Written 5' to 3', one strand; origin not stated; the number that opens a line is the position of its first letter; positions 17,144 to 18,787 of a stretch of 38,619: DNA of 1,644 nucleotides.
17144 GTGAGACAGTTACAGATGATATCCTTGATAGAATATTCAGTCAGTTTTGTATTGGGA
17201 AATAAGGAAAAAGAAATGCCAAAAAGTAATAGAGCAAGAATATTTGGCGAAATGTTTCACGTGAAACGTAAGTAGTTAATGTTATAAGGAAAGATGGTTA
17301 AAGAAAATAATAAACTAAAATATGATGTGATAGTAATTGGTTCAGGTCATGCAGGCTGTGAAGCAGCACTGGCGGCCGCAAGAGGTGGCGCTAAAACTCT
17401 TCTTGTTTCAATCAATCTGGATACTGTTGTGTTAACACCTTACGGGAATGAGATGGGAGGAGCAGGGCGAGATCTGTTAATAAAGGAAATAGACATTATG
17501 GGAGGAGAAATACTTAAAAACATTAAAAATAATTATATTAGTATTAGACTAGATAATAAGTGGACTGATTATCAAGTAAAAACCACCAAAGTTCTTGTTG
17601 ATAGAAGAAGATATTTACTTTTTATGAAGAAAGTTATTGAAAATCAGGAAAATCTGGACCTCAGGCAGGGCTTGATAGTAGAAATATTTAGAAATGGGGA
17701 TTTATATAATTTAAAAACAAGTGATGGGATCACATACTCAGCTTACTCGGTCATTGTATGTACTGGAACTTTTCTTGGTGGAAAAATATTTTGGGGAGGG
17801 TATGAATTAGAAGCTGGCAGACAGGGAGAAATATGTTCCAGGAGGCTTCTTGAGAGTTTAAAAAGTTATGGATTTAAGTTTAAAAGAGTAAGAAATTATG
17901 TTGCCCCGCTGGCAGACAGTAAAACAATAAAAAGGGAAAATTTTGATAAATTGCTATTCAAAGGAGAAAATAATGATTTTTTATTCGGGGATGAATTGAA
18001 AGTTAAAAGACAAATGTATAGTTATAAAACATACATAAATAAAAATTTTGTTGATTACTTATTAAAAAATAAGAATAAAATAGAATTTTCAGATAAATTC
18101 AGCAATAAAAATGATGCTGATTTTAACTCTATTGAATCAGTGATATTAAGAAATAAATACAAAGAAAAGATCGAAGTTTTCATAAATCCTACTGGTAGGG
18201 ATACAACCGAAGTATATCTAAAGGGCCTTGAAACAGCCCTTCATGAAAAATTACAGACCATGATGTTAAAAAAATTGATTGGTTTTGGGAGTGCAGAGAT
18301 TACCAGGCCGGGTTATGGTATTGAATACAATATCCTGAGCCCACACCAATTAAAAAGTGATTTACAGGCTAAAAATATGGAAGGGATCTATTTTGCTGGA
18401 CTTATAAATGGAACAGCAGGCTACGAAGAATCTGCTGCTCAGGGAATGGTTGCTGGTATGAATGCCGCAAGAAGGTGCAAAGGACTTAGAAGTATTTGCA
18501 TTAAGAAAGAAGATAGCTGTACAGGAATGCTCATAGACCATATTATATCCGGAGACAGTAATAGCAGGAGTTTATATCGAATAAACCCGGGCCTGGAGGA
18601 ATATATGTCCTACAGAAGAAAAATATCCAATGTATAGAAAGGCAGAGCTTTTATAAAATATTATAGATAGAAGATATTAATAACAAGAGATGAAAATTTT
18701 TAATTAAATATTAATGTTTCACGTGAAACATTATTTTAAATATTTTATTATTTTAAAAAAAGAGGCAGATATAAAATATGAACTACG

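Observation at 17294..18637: Intact but catalytically stripped MnmG paralogue inserted between mnmE and mnmG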

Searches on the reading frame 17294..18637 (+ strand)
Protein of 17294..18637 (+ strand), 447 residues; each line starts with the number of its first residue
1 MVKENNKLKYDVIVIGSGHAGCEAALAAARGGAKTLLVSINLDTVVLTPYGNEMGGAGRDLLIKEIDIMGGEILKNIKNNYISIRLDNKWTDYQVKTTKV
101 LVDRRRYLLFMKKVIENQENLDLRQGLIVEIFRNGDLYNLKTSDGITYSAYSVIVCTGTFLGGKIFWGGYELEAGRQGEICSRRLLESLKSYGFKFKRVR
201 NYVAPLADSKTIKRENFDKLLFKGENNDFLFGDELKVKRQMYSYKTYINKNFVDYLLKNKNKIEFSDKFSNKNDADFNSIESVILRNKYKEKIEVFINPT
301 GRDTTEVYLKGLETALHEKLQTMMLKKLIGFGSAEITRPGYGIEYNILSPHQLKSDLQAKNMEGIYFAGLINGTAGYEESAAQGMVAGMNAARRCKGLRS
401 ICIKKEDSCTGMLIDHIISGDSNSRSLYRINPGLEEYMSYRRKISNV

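Call 3: search_protein_families(library=pfam, proteins=[window:17294-18637:+], max_evalue=0.01)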
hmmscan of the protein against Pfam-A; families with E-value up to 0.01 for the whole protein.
window:17294-18637:+ (447 aa): 8 families
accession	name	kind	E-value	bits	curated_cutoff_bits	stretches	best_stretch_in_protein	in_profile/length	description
PF01134.28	GIDA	-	3e-94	316.7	22.1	1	11-397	1-389/391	Glucose inhibited division protein A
PF12831.13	FAD_oxidored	-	3.2e-09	37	27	1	11-337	1-281/416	FAD dependent oxidoreductase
PF07992.20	Pyr_redox_2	-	1.1e-08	35.3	26.1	1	10-100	1-85/291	Pyridine nucleotide-disulphide oxidoreductase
PF00890.30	FAD_binding_2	-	2.4e-05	24.2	20.4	1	11-39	1-29/414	FAD binding domain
PF13738.12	Pyr_redox_3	-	0.00011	22.1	30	0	96-160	72-135/305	Pyridine nucleotide-disulphide oxidoreductase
PF01266.30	DAO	-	0.00063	19.8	27.9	0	11-38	1-28/353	FAD dependent oxidoreductase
PF03486.20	HI0933_like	-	0.0054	16.6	50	0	11-38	2-29/244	HI0933-like protein Rossmann domain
PF00070.33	Pyr_redox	-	0.0071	17.3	22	0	12-78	2-67/82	Pyridine nucleotide-disulphide oxidoreductase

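Call 4: search_protein_families(library=ncbifam, proteins=[window:17294-18637:+], max_evalue=0.01)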
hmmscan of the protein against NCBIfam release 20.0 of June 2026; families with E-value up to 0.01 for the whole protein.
window:17294-18637:+ (447 aa): 48 families (the best 25 are shown)
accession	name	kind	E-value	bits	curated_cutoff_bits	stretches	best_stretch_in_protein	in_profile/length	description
TIGR00136.1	mnmG_gidA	equivalog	1.4e-100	337.4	524.85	1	10-423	1-417/616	tRNA uridine-5-carboxymethylaminomethyl(34) synthesis enzyme MnmG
NF003739.0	PRK05335.1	equivalog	4.7e-22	78.3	262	1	309-436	278-405/441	methylenetetrahydrofolate--tRNA-(uracil(54)-C(5))-methyltransferase (FADH(2)-oxidizing) TrmFO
TIGR00137.1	gid_trmFO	equivalog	8.6e-18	64.3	428.65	1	308-422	274-388/433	FADH(2)-oxidizing methylenetetrahydrofolate--tRNA-(uracil(54)-C(5))-methyltransferase TrmFO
TIGR02032.1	GG-red-SF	subfamily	4.8e-07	29.8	158.8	1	10-110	1-96/297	geranylgeranyl reductase family protein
TIGR03140.1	AhpF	equivalog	8.3e-06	24.6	502.9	1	3-40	206-243/515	alkyl hydroperoxide reductase subunit F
TIGR01292.1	TRX_reduct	equivalog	3e-05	23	343.45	1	10-39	1-30/300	thioredoxin-disulfide reductase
NF009477.0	PRK12843.1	equivalog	3.1e-05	22.6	758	1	4-39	11-46/578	FAD-dependent oxidoreductase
TIGR01372.1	soxA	subfamily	3.2e-05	21.9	1164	1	8-39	167-198/996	sarcosine oxidase subunit alpha family protein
NF003585.0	PRK05249.1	equivalog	4.1e-05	22.4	465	1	6-38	3-35/464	Si-specific NAD(P)(+) transhydrogenase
NF003725.0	PRK05329.2-4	equivalog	5.7e-05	22.2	345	1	3-40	2-39/429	glycerol-3-phosphate dehydrogenase subunit GlpB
NF041160.1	DGGPL_Thplmales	equivalog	6.6e-05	22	780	1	8-40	2-34/396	digeranylgeranylglycerophospholipid reductase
NF005691.0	PRK07494.1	equivalog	7.2e-05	21.5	459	1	6-42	5-41/404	UbiH/UbiF family hydroxylase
NF053717.1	VnlPnlRedVprA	equivalog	7.4e-05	21.8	600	1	6-39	3-36/481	vinyl phenol reductase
NF005882.1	PRK07843.1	equivalog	9.9e-05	20.9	788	1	9-38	1-30/547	3-oxosteroid 1-dehydrogenase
NF009476.0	PRK12839.1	equivalog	0.00014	20.1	940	1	5-39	4-38/572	FAD-dependent oxidoreductase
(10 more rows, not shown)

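Call 6: find_homologous_proteins(query=window:17294-18637:+, max_evalue=1e-10)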
Query window:17294-18637:+ (447 aa): 7094 proteins with E <= 1e-10 among 8000 candidates; the best 120 are listed.
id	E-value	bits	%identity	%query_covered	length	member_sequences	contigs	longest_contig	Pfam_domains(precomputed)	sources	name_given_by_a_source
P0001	9.6e-295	995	100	100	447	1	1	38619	PF00890.31,PF07992.21,PF01134.29,PF12831.14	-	-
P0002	1.9e-225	767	79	99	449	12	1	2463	PF07992.21,PF01134.29,PF12831.14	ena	-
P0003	2.0e-175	602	64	100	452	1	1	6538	PF00890.31,PF07992.21,PF01134.29,PF12831.14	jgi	jgi:tRNA uridine 5-carboxymethylaminomethyl modification enzyme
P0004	1.3e-170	586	60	99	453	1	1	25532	PF07992.21,PF01134.29,PF12831.14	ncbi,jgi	-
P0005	6.5e-170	584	60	99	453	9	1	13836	PF07992.21,PF01134.29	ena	-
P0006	1.7e-146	507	54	99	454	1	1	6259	PF07992.21,PF01134.29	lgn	-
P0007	2.6e-146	506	54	98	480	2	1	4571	PF07992.21,PF01134.29,PF12831.14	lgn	-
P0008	1.7e-144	500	55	99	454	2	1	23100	PF07992.21,PF01134.29,PF12831.14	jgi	jgi:tRNA uridine 5-carboxymethylaminomethyl modification enzyme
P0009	3.8e-144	499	54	98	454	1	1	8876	PF07992.21,PF01134.29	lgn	-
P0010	1.3e-133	464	51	99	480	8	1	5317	PF07992.21,PF13738.13,PF01134.29,PF12831.14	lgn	-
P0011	1.3e-133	464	51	98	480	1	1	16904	PF01134.29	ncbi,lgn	-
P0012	1.0e-132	461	52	99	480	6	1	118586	PF00890.31,PF07992.21,PF13738.13,PF01134.29,PF12831.14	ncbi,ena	-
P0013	1.6e-131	457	51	98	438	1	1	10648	PF07992.21,PF01134.29,PF12831.14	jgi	-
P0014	2.5e-131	457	54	88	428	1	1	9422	PF07992.21,PF01134.29,PF12831.14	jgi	-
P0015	1.4e-130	454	51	99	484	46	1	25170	PF07992.21,PF01134.29,PF12831.14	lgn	-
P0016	1.8e-130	454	50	99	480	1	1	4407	PF00890.31,PF07992.21,PF01134.29,PF12831.14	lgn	-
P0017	1.4e-129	451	51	99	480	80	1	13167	PF07992.21,PF01134.29,PF12831.14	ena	-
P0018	5.4e-126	439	49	92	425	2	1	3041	PF07992.21,PF13738.13,PF01134.29,PF12831.14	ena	-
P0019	3.6e-125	436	50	95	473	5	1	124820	PF00890.31,PF07992.21,PF01134.29,PF12831.14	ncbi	-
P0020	6.2e-124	432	50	96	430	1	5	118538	PF07992.21,PF01134.29,PF12831.14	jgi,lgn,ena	-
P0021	1.4e-122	428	50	94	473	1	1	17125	PF07992.21,PF13738.13,PF01134.29,PF12831.14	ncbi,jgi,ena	ncbi:MAG: FAD-dependent oxidoreductase [Actinomycetota bacterium]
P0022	4.2e-122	426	51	93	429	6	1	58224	PF07992.21,PF01134.29,PF12831.14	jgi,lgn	-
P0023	1.1e-121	425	50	92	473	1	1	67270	PF07992.21,PF01134.29,PF12831.14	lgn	-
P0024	2.8e-121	424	48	95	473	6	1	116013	PF00890.31,PF07992.21,PF13738.13,PF01134.29,PF12831.14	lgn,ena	-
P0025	8.4e-120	419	51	95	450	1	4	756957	PF01134.29,PF12831.14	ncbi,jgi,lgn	-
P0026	9.1e-119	415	47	98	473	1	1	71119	PF07992.21,PF01134.29,PF12831.14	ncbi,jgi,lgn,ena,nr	ncbi:MAG: FAD-dependent oxidoreductase [Actinomycetota bacterium]|nr:FAD-dependent oxidoreductase [A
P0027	5.6e-118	413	50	94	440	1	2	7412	PF07992.21,PF01134.29,PF12831.14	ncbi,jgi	jgi:tRNA uridine 5-carboxymethylaminomethyl modification enzyme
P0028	9.6e-118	412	50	93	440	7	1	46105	PF00890.31,PF07992.21,PF01134.29,PF12831.14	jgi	-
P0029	4.4e-117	410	49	94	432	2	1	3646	PF00890.31,PF07992.21,PF13738.13,PF01134.29,PF12831.14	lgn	-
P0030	8.3e-117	409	44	99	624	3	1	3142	PF07992.21,PF13738.13,PF03486.21,PF01134.29,PF13932.16,PF12831.14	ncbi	-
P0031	3.9e-116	407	49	91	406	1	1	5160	PF07992.21,PF01134.29,PF12831.14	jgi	-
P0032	6.9e-116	406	50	93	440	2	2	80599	PF07992.21,PF01134.29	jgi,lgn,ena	-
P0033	1.1e-115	405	48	91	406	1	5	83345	PF07992.21,PF01134.29,PF12831.14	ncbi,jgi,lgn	-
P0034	2.7e-115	404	49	96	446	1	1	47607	PF07992.21,PF01134.29,PF12831.14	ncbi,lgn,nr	ncbi:MAG: FAD-dependent oxidoreductase [Actinomycetota bacterium]|nr:FAD-dependent oxidoreductase [A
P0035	2.7e-114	401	46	96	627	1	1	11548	PF07992.21,PF13738.13,PF01134.29,PF13932.16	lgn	-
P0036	3.1e-113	397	49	88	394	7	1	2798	PF07992.21,PF01134.29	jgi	-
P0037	1.3e-112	395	47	92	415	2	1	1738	PF07992.21,PF03486.21,PF01134.29,PF12831.14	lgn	-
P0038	2.0e-112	395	44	99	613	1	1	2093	PF07992.21,PF01134.29,PF13932.16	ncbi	-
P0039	4.2e-112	393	45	97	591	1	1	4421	PF07992.21,PF01134.29,PF13932.16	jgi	-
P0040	3.2e-111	391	47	91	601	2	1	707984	PF13738.13,PF01134.29,PF13932.16,PF12831.14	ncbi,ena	-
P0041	1.9e-110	388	43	97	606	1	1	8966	PF07992.21,PF13738.13,PF03486.21,PF01134.29,PF13932.16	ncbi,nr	ncbi:MAG: tRNA uridine-5-carboxymethylaminomethyl(34) synthesis enzyme MnmG [Actinobacteria bacteriu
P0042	4.4e-109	383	46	93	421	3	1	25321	PF07992.21,PF01134.29,PF12831.14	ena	-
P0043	6.2e-109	383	46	91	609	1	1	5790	PF07992.21,PF13738.13,PF03486.21,PF01134.29,PF13932.16,PF12831.14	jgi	jgi:tRNA uridine 5-carboxymethylaminomethyl modification enzyme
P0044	1.1e-107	379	46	92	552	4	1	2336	PF07992.21,PF01134.29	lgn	-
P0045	2.1e-107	378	44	99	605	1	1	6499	PF07992.21,PF01134.29,PF13932.16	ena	-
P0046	4.5e-107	377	44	92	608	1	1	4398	PF13738.13,PF01134.29,PF13932.16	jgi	-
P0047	5.7e-107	377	45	91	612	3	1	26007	PF07992.21,PF13738.13,PF01134.29,PF13932.16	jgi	jgi:tRNA uridine 5-carboxymethylaminomethyl modification enzyme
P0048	8.0e-107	376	46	92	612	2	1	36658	PF07992.21,PF21680.3,PF01134.29,PF13932.16,PF12831.14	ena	-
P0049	1.0e-106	376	46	92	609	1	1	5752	PF07992.21,PF01134.29,PF13932.16,PF12831.14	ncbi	-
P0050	3.6e-106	374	44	97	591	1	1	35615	PF01134.29,PF13932.16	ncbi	ncbi:MAG: tRNA uridine-5-carboxymethylaminomethyl(34) synthesis enzyme MnmG [Actinomycetota bacteriu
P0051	4.7e-106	373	44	94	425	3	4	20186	PF07992.21,PF01134.29,PF12831.14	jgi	jgi:tRNA uridine 5-carboxymethylaminomethyl modification enzyme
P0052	5.1e-106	373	51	86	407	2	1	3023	PF07992.21,PF01134.29,PF12831.14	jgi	jgi:tRNA uridine 5-carboxymethylaminomethyl modification enzyme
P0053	2.0e-105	371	44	92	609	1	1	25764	PF01134.29,PF13932.16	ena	-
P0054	2.3e-105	371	43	97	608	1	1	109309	PF13738.13,PF01134.29,PF13932.16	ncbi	-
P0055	2.5e-105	371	45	92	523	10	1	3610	PF01134.29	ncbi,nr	ncbi:MAG: tRNA uridine-5-carboxymethylaminomethyl(34) synthesis enzyme MnmG, partial [Actinomycetia 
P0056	2.8e-105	371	44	92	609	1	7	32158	PF01134.29,PF13932.16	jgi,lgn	jgi:tRNA uridine 5-carboxymethylaminomethyl modification enzyme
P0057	2.8e-105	371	45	93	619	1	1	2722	PF01134.29,PF13932.16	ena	-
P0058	6.1e-105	370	45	92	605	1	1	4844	PF01134.29,PF13932.16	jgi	-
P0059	1.1e-104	369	45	91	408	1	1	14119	PF07992.21,PF01134.29,PF12831.14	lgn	-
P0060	1.2e-104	369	50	86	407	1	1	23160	PF07992.21,PF01134.29,PF12831.14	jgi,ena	-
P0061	3.2e-104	367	45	92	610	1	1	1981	PF01134.29,PF13932.16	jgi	-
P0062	1.8e-103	365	42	97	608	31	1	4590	PF01134.29,PF13932.16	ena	-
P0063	2.2e-103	365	42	97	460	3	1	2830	PF13738.13,PF01134.29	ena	-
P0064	3.2e-103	364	44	94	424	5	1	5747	PF07992.21,PF13738.13,PF01134.29,PF12831.14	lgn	-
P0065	3.5e-103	364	44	92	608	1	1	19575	PF01134.29,PF13932.16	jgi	jgi:tRNA uridine 5-carboxymethylaminomethyl modification enzyme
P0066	7.0e-103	363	45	92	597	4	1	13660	PF07992.21,PF01134.29,PF13932.16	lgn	-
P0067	1.2e-102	362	44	92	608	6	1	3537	PF01134.29,PF13932.16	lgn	-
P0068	1.5e-102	362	44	92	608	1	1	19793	PF01134.29,PF13932.16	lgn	-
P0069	1.7e-102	362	43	96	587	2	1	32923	PF01134.29,PF13932.16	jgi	-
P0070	1.8e-102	362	43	99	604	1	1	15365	PF07992.21,PF03486.21,PF01134.29,PF13932.16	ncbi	-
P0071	2.1e-102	361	45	89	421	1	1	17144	PF07992.21,PF13738.13,PF01134.29,PF12831.14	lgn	-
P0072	2.2e-102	361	43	94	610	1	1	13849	PF07992.21,PF13738.13,PF03486.21,PF01134.29,PF13932.16,PF12831.14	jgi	jgi:tRNA uridine 5-carboxymethylaminomethyl modification enzyme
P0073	2.3e-102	361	44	92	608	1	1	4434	PF01134.29,PF13932.16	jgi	jgi:tRNA uridine 5-carboxymethylaminomethyl modification enzyme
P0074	2.4e-102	361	45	92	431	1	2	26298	PF01266.31,PF07992.21,PF13738.13,PF01134.29,PF12831.14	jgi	jgi:tRNA uridine 5-carboxymethylaminomethyl modification enzyme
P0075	3.3e-102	361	44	92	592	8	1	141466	PF07992.21,PF01134.29,PF13932.16,PF12831.14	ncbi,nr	ncbi:MAG: tRNA uridine-5-carboxymethylaminomethyl(34) synthesis enzyme MnmG [Actinomycetota bacteriu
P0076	5.8e-102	360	42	97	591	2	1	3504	PF01134.29,PF13932.16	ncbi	-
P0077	7.9e-102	360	44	92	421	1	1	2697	PF07992.21,PF01134.29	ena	-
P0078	9.6e-102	359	41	98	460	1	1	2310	PF07992.21,PF03486.21,PF01134.29,PF12831.14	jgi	-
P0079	2.7e-101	358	44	90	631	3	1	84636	PF07992.21,PF01134.29,PF13932.16,PF12831.14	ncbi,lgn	-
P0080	5.4e-101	357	44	94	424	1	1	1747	PF07992.21,PF13738.13,PF03486.21,PF01134.29,PF12831.14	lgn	-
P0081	6.5e-101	357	44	94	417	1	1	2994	PF07992.21,PF01134.29,PF12831.14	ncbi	-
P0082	2.8e-99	351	43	92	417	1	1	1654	PF07992.21,PF01134.29,PF12831.14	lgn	-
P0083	7.8e-99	350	43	92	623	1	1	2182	PF00890.31,PF07992.21,PF01134.29,PF13932.16,PF12831.14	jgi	jgi:tRNA uridine 5-carboxymethylaminomethyl modification enzyme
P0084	3.0e-98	348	43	92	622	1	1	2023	PF07992.21,PF01134.29,PF13932.16,PF12831.14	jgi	jgi:tRNA uridine 5-carboxymethylaminomethyl modification enzyme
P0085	5.5e-98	347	45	92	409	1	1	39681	PF07992.21,PF13738.13,PF01134.29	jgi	-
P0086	1.6e-97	345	43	94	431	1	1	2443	PF01134.29,PF12831.14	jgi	jgi:tRNA uridine 5-carboxymethylaminomethyl modification enzyme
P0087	2.0e-95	338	46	88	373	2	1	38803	PF07992.21,PF01134.29,PF12831.14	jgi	-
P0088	2.3e-95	338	42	93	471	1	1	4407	PF07992.21,PF13738.13,PF01134.29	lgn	-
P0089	9.9e-90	320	42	93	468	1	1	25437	PF13738.13,PF01134.29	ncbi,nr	ncbi:MAG: FAD-dependent oxidoreductase [Actinobacteria bacterium]|nr:FAD-dependent oxidoreductase [A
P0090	7.3e-86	307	38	94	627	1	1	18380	PF01266.31,PF00890.31,PF07992.21,PF21680.3,PF01134.29,PF13932.16,PF12831.14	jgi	jgi:tRNA uridine 5-carboxymethylaminomethyl modification enzyme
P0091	1.9e-85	306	38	94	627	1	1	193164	PF01266.31,PF00890.31,PF07992.21,PF21680.3,PF01134.29,PF13932.16,PF12831.14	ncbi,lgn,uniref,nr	ncbi:tRNA uridine-5-carboxymethylaminomethyl(34) synthesis enzyme MnmG [Alicyclobacillus macrosporan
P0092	4.3e-85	304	41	92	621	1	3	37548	PF07992.21,PF21680.3,PF01134.29,PF13932.16,PF12831.14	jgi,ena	-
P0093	5.9e-85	304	38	94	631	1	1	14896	PF07992.21,PF21680.3,PF01134.29,PF13932.16,PF12831.14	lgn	-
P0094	7.5e-85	304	42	92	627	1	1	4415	PF07992.21,PF21680.3,PF01134.29,PF13932.16,PF12831.14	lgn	-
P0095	1.7e-84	302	38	94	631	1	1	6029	PF07992.21,PF21680.3,PF01134.29,PF13932.16,PF12831.14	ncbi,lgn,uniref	ncbi:tRNA uridine-5-carboxymethylaminomethyl(34) synthesis enzyme MnmG [Anaerosolibacter sp.]|uniref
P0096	2.3e-84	302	37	94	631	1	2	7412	PF01266.31,PF07992.21,PF21680.3,PF01134.29,PF13932.16,PF12831.14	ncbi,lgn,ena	-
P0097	2.7e-84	302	38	94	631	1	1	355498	PF07992.21,PF21680.3,PF01134.29,PF13932.16,PF12831.14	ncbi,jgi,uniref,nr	ncbi:MAG: mnmG [Anaerosolibacter sp.]|jgi:tRNA uridine 5-carboxymethylaminomethyl modification enzym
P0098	3.1e-84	302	38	94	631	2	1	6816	PF01266.31,PF07992.21,PF21680.3,PF01134.29,PF13932.16,PF12831.14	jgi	jgi:tRNA uridine 5-carboxymethylaminomethyl modification enzyme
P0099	8.3e-84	300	39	95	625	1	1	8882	PF01266.31,PF07992.21,PF21680.3,PF01134.29,PF13932.16,PF12831.14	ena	-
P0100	8.4e-84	300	41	94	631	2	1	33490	PF07992.21,PF21680.3,PF01134.29,PF13932.16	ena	-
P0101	1.0e-83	300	41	92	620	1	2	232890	PF07992.21,PF21680.3,PF01134.29,PF13932.16,PF12831.14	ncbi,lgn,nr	ncbi:MAG: tRNA uridine-5-carboxymethylaminomethyl(34) synthesis enzyme MnmG [Proteobacteria bacteriu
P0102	1.0e-83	300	38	94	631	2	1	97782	PF07992.21,PF21680.3,PF01134.29,PF13932.16,PF12831.14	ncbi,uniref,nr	ncbi:tRNA uridine-5-carboxymethylaminomethyl(34) synthesis enzyme MnmG [Thermotalea metallivorans]|u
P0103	1.1e-83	300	38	96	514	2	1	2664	PF01266.31,PF00890.31,PF07992.21,PF01134.29,PF12831.14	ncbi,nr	ncbi:MAG TPA: tRNA uridine-5-carboxymethylaminomethyl(34) synthesis enzyme MnmG, partial [Clostridia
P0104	1.1e-83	300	41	92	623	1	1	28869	PF21680.3,PF01134.29,PF13932.16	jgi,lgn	jgi:tRNA uridine 5-carboxymethylaminomethyl modification enzyme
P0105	1.3e-83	300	39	94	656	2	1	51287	PF07992.21,PF21680.3,PF01134.29,PF13932.16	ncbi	ncbi:tRNA uridine-5-carboxymethylaminomethyl(34) synthesis enzyme MnmG [Candidatus Margulisiibacteri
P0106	1.5e-83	299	39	95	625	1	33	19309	PF01266.31,PF07992.21,PF21680.3,PF01134.29,PF13932.16,PF12831.14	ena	-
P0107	1.6e-83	299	39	95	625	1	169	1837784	PF01266.31,PF07992.21,PF21680.3,PF01134.29,PF13932.16,PF12831.14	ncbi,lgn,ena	-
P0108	1.6e-83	299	39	97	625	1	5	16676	PF01266.31,PF07992.21,PF21680.3,PF01134.29,PF13932.16,PF12831.14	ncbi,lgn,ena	-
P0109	2.2e-83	299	39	95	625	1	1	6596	PF01266.31,PF07992.21,PF21680.3,PF01134.29,PF13932.16,PF12831.14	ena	-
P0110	2.4e-83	299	37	96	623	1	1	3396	PF01266.31,PF07992.21,PF13738.13,PF21680.3,PF01262.28,PF01134.29,PF13932.16,PF12831.14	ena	-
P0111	1.3e-82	296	37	94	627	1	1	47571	PF00890.31,PF07992.21,PF21680.3,PF01134.29,PF13932.16,PF12831.14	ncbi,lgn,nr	ncbi:MAG: tRNA uridine-5-carboxymethylaminomethyl(34) synthesis enzyme MnmG [Alicyclobacillus sp.]|n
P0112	2.0e-82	296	37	94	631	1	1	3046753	PF00890.31,PF07992.21,PF13738.13,PF21680.3,PF01134.29,PF13932.16,PF12831.14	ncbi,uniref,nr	ncbi:tRNA uridine-5-carboxymethylaminomethyl(34) synthesis enzyme MnmG [Crassaminicella thermophila]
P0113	2.6e-82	295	37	94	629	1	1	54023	PF00890.31,PF07992.21,PF21680.3,PF01134.29,PF13932.16,PF12831.14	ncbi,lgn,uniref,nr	ncbi:tRNA uridine-5-carboxymethylaminomethyl(34) synthesis enzyme MnmG [Effusibacillus pohliae]|unir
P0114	4.6e-82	294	41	92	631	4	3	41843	PF07992.21,PF21680.3,PF01134.29,PF13932.16,PF12831.14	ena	-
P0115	1.3e-81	293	37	94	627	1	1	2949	PF01266.31,PF07992.21,PF21680.3,PF01134.29,PF13932.16,PF12831.14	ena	-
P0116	1.5e-81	293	38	94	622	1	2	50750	PF01266.31,PF07992.21,PF21680.3,PF01134.29,PF13932.16,PF12831.14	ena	-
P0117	1.6e-81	293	38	94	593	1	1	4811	PF07992.21,PF01134.29,PF13932.16,PF12831.14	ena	-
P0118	1.7e-81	293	37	94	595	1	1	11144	PF07992.21,PF01134.29,PF13932.16,PF12831.14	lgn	-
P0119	2.3e-81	292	40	92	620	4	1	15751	PF07992.21,PF21680.3,PF01134.29,PF13932.16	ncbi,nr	ncbi:MAG: tRNA uridine-5-carboxymethylaminomethyl(34) synthesis enzyme MnmG [Proteobacteria bacteriu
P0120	3.1e-81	292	37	94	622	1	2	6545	PF01266.31,PF07992.21,PF21680.3,PF01134.29,PF13932.16,PF12831.14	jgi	-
